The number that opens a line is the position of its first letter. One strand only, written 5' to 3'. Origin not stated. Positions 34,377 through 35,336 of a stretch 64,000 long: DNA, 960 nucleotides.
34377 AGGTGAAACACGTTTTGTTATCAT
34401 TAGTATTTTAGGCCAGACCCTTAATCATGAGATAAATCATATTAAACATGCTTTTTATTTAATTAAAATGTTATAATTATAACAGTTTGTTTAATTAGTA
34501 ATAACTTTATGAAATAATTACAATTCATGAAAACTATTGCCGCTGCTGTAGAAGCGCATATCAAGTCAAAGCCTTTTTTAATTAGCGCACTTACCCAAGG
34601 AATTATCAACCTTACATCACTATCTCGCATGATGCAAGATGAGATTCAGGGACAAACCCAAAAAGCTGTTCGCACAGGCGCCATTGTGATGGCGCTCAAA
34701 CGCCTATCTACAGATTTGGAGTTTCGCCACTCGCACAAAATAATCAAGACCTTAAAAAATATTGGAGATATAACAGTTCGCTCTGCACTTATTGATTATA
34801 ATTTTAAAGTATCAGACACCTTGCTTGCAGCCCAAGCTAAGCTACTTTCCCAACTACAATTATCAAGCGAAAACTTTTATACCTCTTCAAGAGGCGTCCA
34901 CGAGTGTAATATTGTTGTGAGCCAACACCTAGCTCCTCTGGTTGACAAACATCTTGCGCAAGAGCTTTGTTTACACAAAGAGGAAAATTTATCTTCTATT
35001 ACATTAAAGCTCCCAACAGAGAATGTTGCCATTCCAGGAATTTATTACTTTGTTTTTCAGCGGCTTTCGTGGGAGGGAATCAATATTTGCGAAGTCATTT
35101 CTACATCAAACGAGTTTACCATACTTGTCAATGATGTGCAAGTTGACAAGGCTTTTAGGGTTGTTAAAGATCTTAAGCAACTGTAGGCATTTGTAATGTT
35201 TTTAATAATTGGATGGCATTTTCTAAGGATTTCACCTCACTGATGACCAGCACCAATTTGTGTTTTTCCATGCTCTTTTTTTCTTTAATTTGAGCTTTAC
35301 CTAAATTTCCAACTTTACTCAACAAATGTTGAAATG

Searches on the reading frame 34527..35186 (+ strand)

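Call 73: search_protein_families(library=pfam, proteins=[window:34527-35186:+], max_evalue=0.00001)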
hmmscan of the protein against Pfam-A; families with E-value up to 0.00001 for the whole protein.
window:34527-35186:+ (219 aa): 1 family
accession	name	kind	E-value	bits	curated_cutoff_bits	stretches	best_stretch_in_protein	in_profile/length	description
PF24367.1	DUF7523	-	3.1e-06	28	27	0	4-68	2-58/158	Family of unknown function (DUF7523)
